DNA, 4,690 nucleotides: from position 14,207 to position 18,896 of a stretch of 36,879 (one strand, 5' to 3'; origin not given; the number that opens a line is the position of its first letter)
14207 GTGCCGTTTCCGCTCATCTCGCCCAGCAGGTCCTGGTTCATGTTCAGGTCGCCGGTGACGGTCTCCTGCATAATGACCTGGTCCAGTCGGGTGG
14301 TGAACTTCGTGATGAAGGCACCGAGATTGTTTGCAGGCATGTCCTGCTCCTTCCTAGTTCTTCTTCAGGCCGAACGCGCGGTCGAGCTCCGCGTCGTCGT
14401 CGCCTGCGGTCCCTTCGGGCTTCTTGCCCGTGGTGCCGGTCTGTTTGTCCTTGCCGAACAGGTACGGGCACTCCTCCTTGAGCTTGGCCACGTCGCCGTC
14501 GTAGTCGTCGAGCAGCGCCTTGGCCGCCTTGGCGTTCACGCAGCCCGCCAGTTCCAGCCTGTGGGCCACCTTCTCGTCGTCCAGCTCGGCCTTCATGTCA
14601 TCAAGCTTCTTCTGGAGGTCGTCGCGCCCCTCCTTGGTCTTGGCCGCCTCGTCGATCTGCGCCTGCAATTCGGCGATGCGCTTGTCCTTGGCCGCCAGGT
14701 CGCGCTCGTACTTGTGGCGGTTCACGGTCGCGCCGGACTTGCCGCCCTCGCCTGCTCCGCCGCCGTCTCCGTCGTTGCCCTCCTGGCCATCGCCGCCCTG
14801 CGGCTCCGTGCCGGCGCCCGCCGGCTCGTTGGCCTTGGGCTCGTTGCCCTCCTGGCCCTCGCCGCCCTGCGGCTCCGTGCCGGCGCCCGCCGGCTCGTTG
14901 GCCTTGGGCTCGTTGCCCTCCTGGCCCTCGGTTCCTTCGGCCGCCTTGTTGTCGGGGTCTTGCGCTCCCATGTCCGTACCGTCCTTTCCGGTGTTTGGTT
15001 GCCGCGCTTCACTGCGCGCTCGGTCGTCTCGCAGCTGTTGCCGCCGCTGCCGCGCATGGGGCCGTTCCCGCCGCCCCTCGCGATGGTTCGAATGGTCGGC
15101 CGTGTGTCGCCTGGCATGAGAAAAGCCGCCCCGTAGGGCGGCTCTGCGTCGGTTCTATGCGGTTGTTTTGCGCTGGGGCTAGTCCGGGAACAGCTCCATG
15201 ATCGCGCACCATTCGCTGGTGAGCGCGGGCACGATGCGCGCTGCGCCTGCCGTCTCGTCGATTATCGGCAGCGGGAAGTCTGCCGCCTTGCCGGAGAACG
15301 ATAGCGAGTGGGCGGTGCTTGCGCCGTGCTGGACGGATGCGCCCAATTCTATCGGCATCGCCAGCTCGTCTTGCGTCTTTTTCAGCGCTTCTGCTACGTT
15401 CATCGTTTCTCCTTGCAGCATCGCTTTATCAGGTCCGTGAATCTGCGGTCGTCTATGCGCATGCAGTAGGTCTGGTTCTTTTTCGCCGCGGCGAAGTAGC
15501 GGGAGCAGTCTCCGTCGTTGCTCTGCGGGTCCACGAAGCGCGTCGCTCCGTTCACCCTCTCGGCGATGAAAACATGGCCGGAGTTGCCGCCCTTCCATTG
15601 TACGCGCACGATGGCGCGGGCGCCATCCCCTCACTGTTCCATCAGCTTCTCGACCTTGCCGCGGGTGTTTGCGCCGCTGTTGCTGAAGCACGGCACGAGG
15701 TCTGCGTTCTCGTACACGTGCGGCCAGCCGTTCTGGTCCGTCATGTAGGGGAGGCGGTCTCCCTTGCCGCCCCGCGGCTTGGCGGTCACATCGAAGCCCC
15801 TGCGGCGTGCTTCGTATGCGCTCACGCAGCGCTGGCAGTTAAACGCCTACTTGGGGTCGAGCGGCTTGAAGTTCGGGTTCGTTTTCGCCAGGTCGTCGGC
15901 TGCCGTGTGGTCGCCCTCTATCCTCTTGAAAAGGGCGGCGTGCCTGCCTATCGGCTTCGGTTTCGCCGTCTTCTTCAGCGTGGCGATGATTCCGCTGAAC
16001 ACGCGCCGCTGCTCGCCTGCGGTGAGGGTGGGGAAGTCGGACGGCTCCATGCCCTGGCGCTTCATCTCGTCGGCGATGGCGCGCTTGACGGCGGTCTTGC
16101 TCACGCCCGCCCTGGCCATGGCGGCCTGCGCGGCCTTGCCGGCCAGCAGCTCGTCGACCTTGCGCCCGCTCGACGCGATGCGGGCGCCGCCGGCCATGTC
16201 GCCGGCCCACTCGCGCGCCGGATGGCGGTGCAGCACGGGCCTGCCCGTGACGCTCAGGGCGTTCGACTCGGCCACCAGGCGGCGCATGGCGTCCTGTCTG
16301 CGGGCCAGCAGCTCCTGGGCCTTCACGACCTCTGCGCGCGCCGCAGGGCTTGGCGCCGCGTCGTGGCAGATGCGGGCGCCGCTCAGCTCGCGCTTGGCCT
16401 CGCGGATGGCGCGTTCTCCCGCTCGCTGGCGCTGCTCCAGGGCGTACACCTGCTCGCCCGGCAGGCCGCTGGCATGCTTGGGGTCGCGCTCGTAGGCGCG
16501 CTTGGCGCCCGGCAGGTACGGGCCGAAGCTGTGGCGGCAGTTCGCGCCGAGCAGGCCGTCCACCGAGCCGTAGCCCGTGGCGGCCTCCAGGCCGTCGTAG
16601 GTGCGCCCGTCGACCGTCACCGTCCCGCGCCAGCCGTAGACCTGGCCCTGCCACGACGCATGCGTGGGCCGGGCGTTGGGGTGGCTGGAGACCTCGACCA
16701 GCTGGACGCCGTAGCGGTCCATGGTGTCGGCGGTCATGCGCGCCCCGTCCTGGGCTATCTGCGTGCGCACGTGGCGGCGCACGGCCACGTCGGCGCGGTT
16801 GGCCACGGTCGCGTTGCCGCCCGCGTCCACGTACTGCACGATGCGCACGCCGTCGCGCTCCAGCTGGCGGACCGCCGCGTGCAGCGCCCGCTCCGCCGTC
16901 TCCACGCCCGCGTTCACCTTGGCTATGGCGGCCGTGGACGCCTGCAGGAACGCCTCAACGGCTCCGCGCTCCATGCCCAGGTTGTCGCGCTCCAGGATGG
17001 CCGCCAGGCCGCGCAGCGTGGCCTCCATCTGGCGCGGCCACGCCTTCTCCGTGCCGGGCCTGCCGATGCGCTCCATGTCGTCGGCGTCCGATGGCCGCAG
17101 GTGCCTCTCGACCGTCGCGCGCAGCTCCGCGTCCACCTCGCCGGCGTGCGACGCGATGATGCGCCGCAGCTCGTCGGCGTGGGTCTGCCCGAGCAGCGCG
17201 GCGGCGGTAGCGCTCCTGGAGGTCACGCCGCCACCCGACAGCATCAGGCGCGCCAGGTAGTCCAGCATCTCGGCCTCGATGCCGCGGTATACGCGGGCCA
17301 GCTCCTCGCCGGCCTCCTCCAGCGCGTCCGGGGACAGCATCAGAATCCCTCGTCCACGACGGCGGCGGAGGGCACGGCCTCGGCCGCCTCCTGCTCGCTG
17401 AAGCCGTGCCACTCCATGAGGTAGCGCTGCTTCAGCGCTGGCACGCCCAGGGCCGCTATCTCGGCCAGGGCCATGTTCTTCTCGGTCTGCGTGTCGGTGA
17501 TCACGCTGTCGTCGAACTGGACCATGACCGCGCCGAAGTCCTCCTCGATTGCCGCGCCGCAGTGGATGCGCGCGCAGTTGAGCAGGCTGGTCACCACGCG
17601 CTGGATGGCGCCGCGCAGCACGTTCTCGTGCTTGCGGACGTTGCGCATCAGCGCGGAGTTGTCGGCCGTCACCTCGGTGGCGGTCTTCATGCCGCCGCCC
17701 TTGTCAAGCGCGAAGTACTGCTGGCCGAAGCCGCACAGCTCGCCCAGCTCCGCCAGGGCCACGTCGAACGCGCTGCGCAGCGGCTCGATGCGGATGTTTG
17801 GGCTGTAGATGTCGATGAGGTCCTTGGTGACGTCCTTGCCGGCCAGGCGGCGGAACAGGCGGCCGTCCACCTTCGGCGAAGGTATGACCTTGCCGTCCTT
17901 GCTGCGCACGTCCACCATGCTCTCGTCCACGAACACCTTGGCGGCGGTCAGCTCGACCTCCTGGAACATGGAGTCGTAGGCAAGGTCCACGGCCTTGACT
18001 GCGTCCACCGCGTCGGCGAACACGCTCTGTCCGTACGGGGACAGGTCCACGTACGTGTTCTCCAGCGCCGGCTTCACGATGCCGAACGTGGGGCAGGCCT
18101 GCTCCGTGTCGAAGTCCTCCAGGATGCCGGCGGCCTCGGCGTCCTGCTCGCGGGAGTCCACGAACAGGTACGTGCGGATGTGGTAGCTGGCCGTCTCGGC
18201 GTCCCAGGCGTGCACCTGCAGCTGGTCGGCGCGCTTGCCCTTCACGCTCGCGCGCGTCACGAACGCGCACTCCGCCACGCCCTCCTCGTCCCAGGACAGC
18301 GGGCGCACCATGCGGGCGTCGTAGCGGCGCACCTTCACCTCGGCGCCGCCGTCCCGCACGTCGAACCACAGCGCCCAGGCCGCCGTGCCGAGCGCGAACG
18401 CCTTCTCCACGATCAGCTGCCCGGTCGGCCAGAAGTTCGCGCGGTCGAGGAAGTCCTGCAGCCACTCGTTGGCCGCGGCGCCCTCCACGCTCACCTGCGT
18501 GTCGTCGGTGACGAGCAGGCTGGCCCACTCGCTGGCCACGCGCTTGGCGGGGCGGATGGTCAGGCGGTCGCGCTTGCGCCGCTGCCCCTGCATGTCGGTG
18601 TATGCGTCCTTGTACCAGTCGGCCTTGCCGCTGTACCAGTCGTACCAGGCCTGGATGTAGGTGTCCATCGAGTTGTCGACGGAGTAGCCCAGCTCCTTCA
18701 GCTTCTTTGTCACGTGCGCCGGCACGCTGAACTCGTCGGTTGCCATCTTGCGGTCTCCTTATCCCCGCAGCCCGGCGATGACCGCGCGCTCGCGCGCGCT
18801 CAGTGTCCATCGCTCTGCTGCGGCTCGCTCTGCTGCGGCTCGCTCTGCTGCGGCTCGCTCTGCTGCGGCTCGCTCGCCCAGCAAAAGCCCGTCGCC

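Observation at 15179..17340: A MuF minor head protein is followed in the same reading frame by a CHAP/NlpC-P60-like Cys-His domain that is interrupted by two in-frame stops, with a small downstream partner ORF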

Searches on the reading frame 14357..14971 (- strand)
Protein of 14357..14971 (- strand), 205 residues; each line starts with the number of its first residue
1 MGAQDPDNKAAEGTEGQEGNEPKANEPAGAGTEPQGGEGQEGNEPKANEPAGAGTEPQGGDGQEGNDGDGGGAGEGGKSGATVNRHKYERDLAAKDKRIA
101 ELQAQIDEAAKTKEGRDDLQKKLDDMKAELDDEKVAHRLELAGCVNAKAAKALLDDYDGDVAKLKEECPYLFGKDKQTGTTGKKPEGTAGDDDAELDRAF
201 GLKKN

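Call 60: search_protein_families(library=ncbifam, max_evalue=1, proteins=[window:14357-14971:-])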
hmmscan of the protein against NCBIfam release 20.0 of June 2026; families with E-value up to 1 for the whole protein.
window:14357-14971:- (205 aa): 2 families
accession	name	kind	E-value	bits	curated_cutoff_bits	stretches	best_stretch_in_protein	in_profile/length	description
NF045487.1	ASRP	equivalog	0.0093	14.6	300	1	86-132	121-167/593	archaea-specific SMC-related protein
NF006477.0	PRK08881.1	equivalog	0.18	12.3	77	1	82-148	6-73/101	30S ribosomal protein S14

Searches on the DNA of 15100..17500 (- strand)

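Call 7: search_dna_similar(query=window:15100-17500:-, collection=phages, mode=distant, max_rows=20)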
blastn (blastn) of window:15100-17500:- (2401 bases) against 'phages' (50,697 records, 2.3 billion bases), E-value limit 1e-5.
No match.

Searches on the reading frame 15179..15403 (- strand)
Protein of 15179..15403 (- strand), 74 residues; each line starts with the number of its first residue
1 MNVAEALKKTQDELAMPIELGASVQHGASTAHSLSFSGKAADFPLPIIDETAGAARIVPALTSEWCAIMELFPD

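Call 5: search_protein_families(library=pfam, max_evalue=1, proteins=[window:15182-15403:-])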
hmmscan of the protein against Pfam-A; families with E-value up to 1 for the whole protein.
seq(74 aa): 0 families

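Call 6: search_protein_families(library=phrogs, max_evalue=1, proteins=[window:15182-15403:-])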
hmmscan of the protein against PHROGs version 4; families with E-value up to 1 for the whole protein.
seq(74 aa): 0 families

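Call 50: find_encoding_contigs(protein=window:15179-15403:-, flank=3500, max_places=10)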
Protein window:15179-15403:- (74 aa): 23 contigs read that carry it; 9 places shown.
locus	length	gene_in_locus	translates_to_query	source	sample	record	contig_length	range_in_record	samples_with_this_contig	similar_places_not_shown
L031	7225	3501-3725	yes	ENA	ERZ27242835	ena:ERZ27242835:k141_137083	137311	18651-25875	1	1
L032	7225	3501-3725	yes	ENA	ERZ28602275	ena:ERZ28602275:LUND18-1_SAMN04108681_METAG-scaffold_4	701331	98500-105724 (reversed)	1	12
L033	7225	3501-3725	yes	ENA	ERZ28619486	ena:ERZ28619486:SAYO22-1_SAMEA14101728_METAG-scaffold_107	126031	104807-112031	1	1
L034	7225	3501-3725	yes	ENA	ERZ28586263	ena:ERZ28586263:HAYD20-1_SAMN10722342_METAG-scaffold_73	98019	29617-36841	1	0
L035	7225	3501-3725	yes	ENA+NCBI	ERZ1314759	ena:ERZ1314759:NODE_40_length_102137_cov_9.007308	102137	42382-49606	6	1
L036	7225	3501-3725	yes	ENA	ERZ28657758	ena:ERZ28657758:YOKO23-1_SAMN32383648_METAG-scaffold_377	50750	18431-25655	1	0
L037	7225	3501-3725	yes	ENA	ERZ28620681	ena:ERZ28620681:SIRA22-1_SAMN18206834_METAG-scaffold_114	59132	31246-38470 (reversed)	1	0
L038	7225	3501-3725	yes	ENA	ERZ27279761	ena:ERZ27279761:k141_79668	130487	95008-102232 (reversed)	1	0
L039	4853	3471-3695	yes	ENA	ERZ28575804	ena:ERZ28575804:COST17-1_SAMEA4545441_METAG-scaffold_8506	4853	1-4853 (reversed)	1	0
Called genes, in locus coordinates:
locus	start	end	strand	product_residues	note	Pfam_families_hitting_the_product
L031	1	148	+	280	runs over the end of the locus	-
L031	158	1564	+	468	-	PF05133:SPP1_portal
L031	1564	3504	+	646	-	PF06152:Phage_min_cap2, PF15644:Gln_amidase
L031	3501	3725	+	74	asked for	-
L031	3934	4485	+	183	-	PF06810:Phage_scaffold (weak)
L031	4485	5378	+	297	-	-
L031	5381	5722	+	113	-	-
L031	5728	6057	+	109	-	PF10665:Minor_capsid_1 (weak)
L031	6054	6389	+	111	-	PF11114:Minor_capsid_2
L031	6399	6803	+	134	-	PF12691:Phage_tail_terminator_6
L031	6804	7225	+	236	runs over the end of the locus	-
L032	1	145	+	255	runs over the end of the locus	-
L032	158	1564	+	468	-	PF05133:SPP1_portal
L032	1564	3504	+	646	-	PF06152:Phage_min_cap2, PF15644:Gln_amidase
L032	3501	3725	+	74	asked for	-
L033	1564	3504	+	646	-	PF06152:Phage_min_cap2, PF15644:Gln_amidase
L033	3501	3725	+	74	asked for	-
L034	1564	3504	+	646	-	PF06152:Phage_min_cap2, PF15644:Gln_amidase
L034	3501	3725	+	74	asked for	-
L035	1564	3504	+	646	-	PF06152:Phage_min_cap2, PF15644:Gln_amidase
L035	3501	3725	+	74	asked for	-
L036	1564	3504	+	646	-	PF06152:Phage_min_cap2, PF15644:Gln_amidase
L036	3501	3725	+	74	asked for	-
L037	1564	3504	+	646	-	PF06152:Phage_min_cap2, PF15644:Gln_amidase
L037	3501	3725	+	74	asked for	-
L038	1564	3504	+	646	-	PF06152:Phage_min_cap2, PF15644:Gln_amidase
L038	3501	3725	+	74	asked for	-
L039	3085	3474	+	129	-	PF15644:Gln_amidase (weak)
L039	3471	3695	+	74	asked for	-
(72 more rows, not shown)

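Call 57: find_homologous_proteins(query=window:15182-15403:-, max_evalue=0.001)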
Query seq(74 aa) (74 aa): 7 proteins with E <= 0.001 among 7 candidates.
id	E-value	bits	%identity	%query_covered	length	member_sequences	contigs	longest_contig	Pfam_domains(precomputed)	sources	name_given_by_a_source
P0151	4.1e-38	146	95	100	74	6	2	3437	-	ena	-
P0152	1.9e-36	140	95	100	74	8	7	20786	-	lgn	-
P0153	1.1e-32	129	88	100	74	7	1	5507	-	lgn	-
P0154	8.3e-32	126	82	100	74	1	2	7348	-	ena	-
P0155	1.5e-31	125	85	100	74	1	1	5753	-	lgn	-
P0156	4.3e-30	120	78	100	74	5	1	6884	-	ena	-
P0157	3.2e-29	118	77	100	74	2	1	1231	-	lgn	-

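Call 60: search_protein_families(library=ncbifam, max_evalue=1, proteins=[window:15182-15403:-])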
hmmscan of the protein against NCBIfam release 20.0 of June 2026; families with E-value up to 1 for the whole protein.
seq(74 aa): 0 families

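Call 68: search_protein_representatives(protein=window:15182-15403:-)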
Query: 74 residues. Proteins with E-value up to 0.001 (for the whole library): 7; up to 1e-10: 2; up to 1e-30: 0. The best 7 are listed.
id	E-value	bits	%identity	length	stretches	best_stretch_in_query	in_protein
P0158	1.5e-27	110.7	73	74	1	1-74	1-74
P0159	4.1e-16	74.6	57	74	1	1-74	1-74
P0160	2.0e-10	56.6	38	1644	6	36-69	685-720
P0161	6.9e-09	51.8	53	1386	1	58-74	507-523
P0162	1.7e-05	41.1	34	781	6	9-51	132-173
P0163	1.9e-04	37.7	35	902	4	10-59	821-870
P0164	4.3e-04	36.6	32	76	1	2-74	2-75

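Call 69: find_encoding_contigs(protein=P0164, flank=3500, max_places=4)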
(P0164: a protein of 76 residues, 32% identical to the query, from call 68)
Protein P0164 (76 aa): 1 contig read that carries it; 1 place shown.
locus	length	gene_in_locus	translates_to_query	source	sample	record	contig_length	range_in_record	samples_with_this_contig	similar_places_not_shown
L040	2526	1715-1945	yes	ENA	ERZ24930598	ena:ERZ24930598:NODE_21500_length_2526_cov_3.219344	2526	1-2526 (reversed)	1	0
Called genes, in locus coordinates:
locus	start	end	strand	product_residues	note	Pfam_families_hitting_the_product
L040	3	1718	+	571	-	?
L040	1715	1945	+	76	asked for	-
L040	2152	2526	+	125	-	?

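Call 70: find_encoding_contigs(protein=P0159, flank=3500, max_places=4)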
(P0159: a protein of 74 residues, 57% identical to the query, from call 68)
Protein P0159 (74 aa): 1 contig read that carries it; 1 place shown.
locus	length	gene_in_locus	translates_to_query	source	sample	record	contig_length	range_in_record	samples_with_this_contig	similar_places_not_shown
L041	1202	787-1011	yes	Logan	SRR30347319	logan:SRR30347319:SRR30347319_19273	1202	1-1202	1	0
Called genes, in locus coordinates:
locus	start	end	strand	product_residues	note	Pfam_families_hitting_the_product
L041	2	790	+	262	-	?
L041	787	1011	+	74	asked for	-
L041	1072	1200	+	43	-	?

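Call 83: predict_structure(alignment_id=A2)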
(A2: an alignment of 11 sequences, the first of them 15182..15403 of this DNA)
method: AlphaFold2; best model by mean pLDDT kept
length: 74 residues; sequences in the alignment: 11
mean_pLDDT: 92.0   pTM: 0.81
mean pLDDT of the five models: 92.0, 91.3, 90.9, 90.0, 88.9
residues with pLDDT >= 90: 58; 70-90: 15; 50-70: 1; < 50: 0
segments of 3 or more residues with pLDDT < 50: none
pLDDT, mean of each block of 10 residues (from residue 1): 95 92 94 87 91 94 95 80
secondary structure, 60 per line:
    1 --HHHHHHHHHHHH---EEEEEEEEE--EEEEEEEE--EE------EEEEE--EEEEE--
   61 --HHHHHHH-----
elements in order: H3-14 E18-26 E29-36 E47-51 E54-58 H63-69

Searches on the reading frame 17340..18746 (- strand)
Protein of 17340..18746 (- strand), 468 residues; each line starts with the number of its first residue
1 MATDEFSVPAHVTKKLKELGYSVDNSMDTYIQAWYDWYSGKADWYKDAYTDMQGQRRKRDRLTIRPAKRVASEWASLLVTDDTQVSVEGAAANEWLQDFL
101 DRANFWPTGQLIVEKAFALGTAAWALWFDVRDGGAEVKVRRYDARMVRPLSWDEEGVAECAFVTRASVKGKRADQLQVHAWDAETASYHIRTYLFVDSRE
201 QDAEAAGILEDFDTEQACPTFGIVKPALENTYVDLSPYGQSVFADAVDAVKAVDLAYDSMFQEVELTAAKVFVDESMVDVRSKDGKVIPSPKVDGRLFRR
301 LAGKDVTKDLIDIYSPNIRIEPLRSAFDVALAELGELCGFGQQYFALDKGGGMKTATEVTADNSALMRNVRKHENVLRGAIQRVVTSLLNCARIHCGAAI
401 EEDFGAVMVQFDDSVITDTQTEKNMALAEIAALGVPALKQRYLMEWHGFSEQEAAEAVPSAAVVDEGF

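Call 49: find_encoding_contigs(protein=window:17340-18746:-, flank=3500, max_places=10)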
Protein window:17340-18746:- (468 aa): 5 contigs read that carry it; 3 places shown.
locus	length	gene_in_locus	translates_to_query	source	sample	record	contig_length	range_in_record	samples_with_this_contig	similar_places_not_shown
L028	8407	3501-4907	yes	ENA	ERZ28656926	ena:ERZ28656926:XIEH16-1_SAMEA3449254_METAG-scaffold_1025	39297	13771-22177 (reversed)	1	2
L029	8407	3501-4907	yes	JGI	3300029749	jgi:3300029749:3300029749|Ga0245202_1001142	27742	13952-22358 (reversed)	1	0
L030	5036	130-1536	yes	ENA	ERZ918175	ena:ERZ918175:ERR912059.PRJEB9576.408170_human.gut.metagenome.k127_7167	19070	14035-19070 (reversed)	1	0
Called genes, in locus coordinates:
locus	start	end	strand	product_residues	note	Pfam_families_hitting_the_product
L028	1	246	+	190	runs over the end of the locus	-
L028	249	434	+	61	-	-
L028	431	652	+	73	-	-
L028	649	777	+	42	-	-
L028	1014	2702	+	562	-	PF03237:Terminase_6N (weak), PF04466:Terminase_3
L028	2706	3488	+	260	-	-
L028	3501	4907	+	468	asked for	PF05133:SPP1_portal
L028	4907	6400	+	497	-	PF06152:Phage_min_cap2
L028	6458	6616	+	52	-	-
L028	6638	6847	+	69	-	-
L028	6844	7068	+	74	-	-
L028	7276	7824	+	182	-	PF06810:Phage_scaffold (weak)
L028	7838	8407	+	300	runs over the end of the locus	-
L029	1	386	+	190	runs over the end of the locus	-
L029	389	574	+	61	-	-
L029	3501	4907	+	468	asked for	PF05133:SPP1_portal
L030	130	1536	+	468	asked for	PF05133:SPP1_portal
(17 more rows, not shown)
